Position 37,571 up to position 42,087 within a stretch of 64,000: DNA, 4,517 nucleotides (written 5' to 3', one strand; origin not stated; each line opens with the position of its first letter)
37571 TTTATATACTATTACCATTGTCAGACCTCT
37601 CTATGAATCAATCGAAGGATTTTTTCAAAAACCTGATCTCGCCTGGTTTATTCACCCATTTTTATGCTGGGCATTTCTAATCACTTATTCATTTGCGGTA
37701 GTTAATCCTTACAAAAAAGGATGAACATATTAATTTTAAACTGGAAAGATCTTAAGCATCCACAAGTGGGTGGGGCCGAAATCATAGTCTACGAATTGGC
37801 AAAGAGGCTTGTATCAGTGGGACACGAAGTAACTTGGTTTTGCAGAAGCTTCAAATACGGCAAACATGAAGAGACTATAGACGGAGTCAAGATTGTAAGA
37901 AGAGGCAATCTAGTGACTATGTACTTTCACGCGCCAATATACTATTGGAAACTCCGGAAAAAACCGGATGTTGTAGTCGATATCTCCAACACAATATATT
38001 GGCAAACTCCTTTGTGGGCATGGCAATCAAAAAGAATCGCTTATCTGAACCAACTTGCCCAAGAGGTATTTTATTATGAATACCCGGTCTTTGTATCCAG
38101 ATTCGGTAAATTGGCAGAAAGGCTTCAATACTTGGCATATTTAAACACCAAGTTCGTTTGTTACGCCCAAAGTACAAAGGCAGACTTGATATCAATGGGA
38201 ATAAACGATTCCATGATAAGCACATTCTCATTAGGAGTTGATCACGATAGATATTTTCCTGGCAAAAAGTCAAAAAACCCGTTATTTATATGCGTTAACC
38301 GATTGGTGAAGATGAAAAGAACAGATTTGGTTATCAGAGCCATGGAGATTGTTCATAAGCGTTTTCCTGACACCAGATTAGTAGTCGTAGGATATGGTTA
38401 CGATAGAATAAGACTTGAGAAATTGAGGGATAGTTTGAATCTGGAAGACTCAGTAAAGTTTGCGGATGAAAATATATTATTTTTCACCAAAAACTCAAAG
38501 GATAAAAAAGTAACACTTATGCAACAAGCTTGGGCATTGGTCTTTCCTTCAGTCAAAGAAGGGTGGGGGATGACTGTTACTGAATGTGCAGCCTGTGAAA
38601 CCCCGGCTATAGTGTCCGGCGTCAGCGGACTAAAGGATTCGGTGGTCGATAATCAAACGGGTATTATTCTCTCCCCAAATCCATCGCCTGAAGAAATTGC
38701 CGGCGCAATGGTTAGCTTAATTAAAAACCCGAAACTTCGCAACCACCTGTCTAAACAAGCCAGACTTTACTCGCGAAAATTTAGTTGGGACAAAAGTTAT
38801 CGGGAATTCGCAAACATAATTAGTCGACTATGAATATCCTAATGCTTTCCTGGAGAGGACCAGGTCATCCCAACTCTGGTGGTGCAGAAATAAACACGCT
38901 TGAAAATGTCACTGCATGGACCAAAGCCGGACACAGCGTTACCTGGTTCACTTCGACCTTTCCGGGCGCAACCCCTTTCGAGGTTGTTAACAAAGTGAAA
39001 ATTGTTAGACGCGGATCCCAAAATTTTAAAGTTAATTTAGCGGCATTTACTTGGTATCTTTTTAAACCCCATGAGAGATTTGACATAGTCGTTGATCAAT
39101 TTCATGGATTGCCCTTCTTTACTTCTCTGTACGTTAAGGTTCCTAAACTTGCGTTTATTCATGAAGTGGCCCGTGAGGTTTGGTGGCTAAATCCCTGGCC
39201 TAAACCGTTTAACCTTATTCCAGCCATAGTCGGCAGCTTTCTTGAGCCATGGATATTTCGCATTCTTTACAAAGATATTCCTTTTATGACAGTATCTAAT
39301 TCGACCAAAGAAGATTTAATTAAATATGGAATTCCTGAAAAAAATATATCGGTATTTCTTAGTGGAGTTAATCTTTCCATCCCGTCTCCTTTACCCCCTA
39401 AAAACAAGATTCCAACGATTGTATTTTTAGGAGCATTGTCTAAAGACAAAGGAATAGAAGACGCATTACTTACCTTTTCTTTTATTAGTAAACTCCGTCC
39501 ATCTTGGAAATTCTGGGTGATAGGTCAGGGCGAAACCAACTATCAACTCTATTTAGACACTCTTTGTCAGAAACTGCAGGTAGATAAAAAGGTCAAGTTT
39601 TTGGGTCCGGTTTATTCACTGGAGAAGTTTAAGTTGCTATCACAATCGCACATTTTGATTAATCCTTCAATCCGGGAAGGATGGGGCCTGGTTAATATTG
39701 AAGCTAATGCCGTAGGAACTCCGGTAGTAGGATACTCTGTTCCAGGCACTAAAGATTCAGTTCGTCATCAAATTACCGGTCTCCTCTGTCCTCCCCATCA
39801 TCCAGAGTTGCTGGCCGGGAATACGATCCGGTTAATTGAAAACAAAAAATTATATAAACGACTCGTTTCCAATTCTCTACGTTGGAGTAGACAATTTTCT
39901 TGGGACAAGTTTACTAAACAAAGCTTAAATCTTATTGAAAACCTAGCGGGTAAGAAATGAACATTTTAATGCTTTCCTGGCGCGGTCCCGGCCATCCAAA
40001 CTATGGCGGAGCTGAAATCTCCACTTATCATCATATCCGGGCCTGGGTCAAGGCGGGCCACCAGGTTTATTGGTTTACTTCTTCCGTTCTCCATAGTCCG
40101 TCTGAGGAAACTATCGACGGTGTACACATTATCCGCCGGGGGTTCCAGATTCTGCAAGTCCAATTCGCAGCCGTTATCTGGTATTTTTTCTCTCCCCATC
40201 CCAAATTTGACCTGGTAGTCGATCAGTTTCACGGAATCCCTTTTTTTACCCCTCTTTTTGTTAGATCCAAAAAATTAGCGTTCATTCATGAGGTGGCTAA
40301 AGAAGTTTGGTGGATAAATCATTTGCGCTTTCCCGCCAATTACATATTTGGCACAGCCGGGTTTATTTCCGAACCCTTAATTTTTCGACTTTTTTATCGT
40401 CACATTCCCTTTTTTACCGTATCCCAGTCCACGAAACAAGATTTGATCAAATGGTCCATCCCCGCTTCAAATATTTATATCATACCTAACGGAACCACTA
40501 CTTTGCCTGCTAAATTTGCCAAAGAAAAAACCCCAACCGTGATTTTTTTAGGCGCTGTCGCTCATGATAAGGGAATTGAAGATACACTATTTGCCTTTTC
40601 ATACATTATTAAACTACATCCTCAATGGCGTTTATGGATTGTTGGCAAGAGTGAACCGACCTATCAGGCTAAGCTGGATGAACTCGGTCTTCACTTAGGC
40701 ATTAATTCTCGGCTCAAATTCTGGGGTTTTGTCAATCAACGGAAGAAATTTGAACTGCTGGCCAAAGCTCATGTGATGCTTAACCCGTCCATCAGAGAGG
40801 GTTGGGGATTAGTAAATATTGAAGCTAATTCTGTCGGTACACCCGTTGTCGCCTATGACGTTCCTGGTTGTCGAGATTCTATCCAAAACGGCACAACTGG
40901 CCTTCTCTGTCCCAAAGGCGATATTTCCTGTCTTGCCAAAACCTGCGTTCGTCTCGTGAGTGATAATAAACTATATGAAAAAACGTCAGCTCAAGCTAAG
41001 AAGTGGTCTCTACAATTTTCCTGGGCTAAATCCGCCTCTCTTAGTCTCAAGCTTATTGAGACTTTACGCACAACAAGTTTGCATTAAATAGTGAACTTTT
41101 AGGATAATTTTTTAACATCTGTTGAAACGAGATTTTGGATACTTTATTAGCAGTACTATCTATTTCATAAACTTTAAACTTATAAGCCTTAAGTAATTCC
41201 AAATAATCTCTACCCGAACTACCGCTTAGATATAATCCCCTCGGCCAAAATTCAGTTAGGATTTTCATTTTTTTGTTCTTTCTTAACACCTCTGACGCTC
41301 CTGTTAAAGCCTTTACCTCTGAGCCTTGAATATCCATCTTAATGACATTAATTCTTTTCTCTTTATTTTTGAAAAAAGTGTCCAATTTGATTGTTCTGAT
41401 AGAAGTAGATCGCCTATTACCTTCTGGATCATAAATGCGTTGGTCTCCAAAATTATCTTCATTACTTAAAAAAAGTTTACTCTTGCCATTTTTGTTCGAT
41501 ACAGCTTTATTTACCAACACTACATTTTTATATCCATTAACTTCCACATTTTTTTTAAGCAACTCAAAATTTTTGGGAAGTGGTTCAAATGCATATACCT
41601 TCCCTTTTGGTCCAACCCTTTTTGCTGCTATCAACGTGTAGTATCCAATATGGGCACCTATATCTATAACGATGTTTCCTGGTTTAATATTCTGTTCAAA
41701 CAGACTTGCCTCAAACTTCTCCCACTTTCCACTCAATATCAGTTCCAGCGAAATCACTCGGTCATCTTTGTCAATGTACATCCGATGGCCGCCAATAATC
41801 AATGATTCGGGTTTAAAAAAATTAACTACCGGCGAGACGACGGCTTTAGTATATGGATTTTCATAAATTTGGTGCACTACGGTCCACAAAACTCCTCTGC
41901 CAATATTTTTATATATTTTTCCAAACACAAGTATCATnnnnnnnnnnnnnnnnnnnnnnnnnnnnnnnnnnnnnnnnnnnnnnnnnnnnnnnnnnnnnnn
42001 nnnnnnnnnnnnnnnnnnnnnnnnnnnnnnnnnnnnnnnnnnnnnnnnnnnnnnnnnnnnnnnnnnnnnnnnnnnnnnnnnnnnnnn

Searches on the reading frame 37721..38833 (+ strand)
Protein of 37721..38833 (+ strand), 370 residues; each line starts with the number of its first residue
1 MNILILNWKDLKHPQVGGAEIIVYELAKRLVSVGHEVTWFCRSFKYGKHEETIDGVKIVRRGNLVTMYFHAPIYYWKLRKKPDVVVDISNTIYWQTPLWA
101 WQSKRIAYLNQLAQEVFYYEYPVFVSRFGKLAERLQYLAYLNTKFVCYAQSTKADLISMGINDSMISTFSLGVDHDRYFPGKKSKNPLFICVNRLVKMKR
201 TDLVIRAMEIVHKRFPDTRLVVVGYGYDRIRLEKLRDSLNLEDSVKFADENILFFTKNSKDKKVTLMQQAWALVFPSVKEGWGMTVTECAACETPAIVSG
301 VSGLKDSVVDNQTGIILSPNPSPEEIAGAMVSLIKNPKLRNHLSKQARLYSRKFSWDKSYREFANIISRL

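Call 12: search_protein_families(library=pfam, proteins=[window:37721-38833:+], max_evalue=0.001)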
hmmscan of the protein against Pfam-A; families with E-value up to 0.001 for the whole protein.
window:37721-38833:+ (370 aa): 6 families
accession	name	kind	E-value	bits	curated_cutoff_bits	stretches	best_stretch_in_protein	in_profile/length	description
PF00534.26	Glycos_transf_1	-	9.6e-37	126.6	26.4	1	180-348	9-170/172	Glycosyl transferases group 1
PF13692.12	Glyco_trans_1_4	-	2.6e-23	83.3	27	1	187-336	2-142/142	Glycosyl transferases group 1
PF20706.3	GT4-conflict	-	1.3e-13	51.1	26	1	165-311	173-323/385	Family 4 Glycosyltransferase in conflict systems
PF13439.12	Glyco_transf_4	-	1.5e-13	51.6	28.5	1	16-177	1-170/170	Glycosyltransferase Family 4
PF13579.12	Glyco_trans_4_4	-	2.3e-06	28.5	29.7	1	17-140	1-125/158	Glycosyl transferase 4-like domain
PF13524.12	Glyco_trans_1_2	-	0.00062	20.2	25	0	213-359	10-138/144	Glycosyl transferase-like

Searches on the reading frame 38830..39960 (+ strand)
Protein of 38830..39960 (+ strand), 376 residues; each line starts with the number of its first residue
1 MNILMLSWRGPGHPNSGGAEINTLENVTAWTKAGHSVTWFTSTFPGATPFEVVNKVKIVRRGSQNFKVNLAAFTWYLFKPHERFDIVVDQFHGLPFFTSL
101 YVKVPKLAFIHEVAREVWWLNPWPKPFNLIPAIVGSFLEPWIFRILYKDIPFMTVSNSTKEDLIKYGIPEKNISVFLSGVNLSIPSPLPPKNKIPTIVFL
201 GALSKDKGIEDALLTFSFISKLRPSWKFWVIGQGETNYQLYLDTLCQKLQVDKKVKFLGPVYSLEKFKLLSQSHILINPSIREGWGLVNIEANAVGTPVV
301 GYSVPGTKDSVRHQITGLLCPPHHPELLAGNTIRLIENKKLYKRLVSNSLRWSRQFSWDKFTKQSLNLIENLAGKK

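Call 12: search_protein_families(library=pfam, proteins=[window:38830-39960:+], max_evalue=0.001)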
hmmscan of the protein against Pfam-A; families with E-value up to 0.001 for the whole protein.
window:38830-39960:+ (376 aa): 4 families
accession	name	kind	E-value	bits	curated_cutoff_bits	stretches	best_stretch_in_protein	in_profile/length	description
PF00534.26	Glycos_transf_1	-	1.9e-32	112.6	26.4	1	190-349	11-169/172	Glycosyl transferases group 1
PF13692.12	Glyco_trans_1_4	-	7.2e-26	91.6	27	1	195-338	2-142/142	Glycosyl transferases group 1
PF13439.12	Glyco_transf_4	-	1.4e-12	48.4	28.5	1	17-183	2-169/170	Glycosyltransferase Family 4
PF20706.3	GT4-conflict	-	3.7e-06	26.6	26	1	186-306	189-315/385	Family 4 Glycosyltransferase in conflict systems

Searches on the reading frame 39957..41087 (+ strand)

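Call 12: search_protein_families(library=pfam, proteins=[window:39957-41087:+], max_evalue=0.001)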
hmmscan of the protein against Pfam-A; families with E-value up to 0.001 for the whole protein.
window:39957-41087:+ (376 aa): 5 families
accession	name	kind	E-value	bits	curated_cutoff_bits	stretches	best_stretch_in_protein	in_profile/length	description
PF00534.26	Glycos_transf_1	-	7.9e-35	120.3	26.4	1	186-350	8-172/172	Glycosyl transferases group 1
PF13692.12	Glyco_trans_1_4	-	2.3e-29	102.9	27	1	193-336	2-142/142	Glycosyl transferases group 1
PF13439.12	Glyco_transf_4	-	1.5e-11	45.1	28.5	1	16-180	1-166/170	Glycosyltransferase Family 4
PF20706.3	GT4-conflict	-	3e-10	40.1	26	1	183-311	188-322/385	Family 4 Glycosyltransferase in conflict systems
PF13579.12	Glyco_trans_4_4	-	0.00055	20.7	29.7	1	17-179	1-158/158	Glycosyl transferase 4-like domain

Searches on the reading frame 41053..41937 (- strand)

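Call 9: search_protein_families(library=pfam, proteins=[window:41053-41937:-], max_evalue=0.001)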
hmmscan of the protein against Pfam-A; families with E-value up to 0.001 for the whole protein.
window:41053-41937:- (294 aa): 6 families
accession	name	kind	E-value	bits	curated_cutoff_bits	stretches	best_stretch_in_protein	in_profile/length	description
PF05050.19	Methyltransf_21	-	5.8e-23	82.3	22.7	1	92-255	1-172/173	Methyltransferase FkbM domain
PF02475.24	TRM5-TYW2_MTfase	-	3.9e-08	33.9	28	1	81-142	31-91/164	TRM5/TYW2 methyltransferase domain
PF01135.25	PCMT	-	3.3e-05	24.2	20.3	1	83-142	70-129/210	Protein-L-isoaspartate(D-aspartate) O-methyltransferase (PCMT)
PF01728.25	FtsJ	-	7.3e-05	23.2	24.1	1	74-133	8-69/181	FtsJ-like methyltransferase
PF13847.12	Methyltransf_31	-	0.00014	22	27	1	85-142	2-59/145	Methyltransferase domain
PF05575.17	V_cholerae_RfbT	-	0.00018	21.3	27.9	1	84-220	77-216/286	Vibrio cholerae RfbT protein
